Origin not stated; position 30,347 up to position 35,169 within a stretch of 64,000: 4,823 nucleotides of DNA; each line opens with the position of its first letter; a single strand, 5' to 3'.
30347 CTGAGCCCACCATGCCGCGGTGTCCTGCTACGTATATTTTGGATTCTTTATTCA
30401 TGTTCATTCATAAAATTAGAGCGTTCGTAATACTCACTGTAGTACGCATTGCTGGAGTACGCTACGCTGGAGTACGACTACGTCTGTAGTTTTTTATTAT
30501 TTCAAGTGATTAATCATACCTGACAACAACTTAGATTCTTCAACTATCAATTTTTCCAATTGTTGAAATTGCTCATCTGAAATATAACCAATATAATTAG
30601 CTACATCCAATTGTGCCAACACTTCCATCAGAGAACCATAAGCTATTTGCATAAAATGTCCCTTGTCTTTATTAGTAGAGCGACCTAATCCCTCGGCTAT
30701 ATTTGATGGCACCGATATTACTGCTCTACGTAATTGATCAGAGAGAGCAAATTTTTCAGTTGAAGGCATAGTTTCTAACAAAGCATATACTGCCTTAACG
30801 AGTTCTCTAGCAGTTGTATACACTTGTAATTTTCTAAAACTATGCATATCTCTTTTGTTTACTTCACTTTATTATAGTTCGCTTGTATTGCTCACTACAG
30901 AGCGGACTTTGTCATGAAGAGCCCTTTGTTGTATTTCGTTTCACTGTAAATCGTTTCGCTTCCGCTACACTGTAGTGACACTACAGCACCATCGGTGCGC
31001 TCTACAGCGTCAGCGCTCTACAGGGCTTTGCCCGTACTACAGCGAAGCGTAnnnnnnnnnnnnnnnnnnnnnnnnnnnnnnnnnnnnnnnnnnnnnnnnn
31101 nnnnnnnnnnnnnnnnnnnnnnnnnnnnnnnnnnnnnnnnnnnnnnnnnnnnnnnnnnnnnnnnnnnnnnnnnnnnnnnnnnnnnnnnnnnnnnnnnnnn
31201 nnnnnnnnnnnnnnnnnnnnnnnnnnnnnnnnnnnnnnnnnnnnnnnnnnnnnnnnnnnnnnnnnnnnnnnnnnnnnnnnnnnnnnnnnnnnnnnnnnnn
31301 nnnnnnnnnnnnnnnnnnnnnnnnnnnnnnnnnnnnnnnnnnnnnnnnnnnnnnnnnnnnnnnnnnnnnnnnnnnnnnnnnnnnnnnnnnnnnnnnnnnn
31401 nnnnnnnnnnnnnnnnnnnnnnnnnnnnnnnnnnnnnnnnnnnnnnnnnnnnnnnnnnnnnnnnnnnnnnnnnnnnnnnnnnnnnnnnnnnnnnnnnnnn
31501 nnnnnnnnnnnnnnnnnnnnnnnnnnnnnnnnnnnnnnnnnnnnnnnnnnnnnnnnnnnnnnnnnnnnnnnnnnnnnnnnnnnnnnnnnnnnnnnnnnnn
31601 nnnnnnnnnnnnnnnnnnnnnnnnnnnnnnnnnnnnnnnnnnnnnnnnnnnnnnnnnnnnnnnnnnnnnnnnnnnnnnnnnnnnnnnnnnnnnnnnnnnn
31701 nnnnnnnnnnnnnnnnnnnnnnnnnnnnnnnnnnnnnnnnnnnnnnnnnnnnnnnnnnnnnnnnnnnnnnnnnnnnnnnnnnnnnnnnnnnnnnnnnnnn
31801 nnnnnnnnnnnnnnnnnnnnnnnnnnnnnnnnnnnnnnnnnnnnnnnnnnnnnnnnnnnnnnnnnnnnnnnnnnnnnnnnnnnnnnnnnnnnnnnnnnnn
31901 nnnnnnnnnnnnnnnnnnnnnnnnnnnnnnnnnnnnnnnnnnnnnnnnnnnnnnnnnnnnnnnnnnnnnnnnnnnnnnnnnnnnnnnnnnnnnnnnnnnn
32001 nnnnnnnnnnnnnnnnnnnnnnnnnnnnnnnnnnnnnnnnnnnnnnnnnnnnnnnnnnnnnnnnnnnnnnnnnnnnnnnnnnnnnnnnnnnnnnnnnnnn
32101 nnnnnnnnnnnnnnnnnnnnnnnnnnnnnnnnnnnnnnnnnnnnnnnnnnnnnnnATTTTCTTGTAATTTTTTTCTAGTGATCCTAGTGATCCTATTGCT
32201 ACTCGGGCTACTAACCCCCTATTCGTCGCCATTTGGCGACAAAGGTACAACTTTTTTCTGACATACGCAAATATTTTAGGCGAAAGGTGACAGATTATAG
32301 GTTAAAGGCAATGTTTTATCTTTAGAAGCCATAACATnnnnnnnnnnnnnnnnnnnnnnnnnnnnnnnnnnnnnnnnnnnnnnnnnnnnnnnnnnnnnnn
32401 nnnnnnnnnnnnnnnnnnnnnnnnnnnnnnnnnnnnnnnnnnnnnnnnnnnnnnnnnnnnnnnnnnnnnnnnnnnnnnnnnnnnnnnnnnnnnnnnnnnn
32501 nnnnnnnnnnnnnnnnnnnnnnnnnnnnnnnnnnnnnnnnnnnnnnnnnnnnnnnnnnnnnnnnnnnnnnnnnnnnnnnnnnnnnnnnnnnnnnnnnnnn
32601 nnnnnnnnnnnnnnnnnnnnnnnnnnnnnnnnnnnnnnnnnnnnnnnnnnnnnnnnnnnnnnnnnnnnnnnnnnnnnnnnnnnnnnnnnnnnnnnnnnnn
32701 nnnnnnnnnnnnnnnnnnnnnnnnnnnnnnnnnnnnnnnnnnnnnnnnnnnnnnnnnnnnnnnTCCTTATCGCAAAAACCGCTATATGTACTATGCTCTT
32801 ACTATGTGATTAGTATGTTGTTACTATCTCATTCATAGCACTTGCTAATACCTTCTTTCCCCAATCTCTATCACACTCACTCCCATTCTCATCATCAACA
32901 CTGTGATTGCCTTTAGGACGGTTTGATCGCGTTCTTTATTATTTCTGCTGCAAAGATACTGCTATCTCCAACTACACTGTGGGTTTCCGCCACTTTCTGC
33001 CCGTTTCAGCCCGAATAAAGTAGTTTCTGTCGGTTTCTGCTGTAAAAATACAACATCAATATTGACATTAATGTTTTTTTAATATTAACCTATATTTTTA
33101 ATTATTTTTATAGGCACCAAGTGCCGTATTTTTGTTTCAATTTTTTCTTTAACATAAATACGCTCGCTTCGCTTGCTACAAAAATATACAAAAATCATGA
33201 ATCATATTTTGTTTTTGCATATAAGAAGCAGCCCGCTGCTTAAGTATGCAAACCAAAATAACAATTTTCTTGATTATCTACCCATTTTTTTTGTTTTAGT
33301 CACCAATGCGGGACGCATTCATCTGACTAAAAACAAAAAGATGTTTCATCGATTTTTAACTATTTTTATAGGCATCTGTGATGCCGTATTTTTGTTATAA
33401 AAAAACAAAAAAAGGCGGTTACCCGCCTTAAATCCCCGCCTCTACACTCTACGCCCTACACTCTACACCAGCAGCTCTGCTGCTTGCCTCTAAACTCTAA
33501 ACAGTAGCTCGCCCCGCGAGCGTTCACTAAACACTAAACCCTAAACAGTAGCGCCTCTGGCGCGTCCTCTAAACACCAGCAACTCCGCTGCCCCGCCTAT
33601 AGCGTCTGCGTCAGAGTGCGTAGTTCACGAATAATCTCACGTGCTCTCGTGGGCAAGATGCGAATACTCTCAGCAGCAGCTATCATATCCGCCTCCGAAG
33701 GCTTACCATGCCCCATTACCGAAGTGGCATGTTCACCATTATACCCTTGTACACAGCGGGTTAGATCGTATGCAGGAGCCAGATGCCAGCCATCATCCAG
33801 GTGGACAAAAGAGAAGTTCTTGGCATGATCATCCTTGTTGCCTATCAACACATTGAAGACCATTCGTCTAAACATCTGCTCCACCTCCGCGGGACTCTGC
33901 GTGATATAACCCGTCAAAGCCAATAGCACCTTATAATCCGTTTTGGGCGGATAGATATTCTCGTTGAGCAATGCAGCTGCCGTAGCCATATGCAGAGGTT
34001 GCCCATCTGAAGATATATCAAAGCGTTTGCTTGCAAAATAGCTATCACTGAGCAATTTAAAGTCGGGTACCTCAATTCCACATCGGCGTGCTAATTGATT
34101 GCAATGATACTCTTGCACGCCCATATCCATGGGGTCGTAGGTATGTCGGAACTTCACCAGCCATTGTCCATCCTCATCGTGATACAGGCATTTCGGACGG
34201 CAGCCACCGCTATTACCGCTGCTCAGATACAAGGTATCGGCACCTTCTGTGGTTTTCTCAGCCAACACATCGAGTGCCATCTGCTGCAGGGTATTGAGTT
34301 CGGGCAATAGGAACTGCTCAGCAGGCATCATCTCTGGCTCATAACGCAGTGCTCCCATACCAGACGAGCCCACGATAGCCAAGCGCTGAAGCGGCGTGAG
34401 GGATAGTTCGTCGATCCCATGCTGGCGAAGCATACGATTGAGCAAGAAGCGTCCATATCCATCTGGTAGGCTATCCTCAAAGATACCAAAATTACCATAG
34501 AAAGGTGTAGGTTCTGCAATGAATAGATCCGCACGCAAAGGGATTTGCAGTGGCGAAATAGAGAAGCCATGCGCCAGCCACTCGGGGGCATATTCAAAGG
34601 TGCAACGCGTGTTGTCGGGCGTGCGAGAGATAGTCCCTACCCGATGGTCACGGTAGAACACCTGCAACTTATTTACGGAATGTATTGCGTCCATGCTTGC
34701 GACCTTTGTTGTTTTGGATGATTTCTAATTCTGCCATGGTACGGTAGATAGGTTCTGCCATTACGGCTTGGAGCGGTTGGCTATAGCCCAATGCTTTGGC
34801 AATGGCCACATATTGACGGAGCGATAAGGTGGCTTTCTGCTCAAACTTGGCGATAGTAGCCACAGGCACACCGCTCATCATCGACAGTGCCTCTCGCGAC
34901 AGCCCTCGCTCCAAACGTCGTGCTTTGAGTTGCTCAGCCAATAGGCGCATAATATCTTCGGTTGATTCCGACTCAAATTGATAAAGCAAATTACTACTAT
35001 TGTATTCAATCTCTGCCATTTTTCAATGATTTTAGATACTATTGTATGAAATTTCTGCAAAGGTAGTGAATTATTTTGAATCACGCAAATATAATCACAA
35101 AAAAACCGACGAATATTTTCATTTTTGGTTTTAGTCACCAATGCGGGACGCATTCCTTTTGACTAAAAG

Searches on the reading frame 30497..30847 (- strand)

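Call 28: search_protein_families(library=pfam, proteins=[window:30497-30847:-], max_evalue=0.001)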
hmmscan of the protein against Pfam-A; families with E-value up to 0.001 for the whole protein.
window:30497-30847:- (116 aa): 2 families
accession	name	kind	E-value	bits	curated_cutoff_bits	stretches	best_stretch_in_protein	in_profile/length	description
PF05635.17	23S_rRNA_IVP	-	6.5e-36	123.2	33.8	1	5-110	1-106/106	23S rRNA-intervening sequence protein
PF22296.2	bAvd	-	3.2e-05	24.8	40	1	13-114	7-106/107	bAvd-like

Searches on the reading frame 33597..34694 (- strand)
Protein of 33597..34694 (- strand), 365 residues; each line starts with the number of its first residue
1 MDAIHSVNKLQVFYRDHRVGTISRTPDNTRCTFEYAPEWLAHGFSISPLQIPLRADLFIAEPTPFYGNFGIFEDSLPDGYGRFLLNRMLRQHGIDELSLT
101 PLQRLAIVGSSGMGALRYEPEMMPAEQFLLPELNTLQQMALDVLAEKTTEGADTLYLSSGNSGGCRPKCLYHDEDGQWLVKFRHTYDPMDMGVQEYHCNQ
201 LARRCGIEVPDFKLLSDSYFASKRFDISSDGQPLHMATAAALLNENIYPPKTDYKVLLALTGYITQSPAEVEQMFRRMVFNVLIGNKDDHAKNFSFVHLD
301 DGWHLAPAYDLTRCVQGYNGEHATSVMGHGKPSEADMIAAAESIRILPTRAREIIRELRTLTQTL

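Call 9: search_protein_families(library=pfam, proteins=[window:33597-34694:-], max_evalue=0.01)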
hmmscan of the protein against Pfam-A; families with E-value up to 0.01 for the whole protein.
window:33597-34694:- (365 aa): 2 families
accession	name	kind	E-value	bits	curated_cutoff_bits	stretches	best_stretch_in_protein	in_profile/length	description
PF07804.18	HipA_C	-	7.1e-44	150.4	30.5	1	162-361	3-209/213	HipA-like C-terminal domain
PF13657.11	Couple_hipA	-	1.6e-20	73.9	22.5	1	10-118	1-98/99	HipA N-terminal domain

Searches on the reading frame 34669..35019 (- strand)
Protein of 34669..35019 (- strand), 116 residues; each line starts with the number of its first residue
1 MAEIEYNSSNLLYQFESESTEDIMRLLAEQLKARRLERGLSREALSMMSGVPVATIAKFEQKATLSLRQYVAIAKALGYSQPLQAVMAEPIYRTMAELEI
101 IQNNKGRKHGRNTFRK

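Call 9: search_protein_families(library=pfam, proteins=[window:34669-35019:-], max_evalue=0.01)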
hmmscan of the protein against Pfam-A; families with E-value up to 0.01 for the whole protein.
window:34669-35019:- (116 aa): 4 families
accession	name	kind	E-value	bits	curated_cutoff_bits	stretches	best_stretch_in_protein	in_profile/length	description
PF01381.28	HTH_3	-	3e-09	37.2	23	1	31-80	1-51/55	Helix-turn-helix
PF13560.12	HTH_31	-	2.8e-07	31.2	27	1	27-83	2-60/64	Helix-turn-helix domain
PF13413.12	HTH_25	-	0.0032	17.7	24.6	1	30-69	1-40/62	Helix-turn-helix domain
PF00157.23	Pou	-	0.0084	16.5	27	0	24-75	6-62/72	Pou domain - N-terminal to homeobox domain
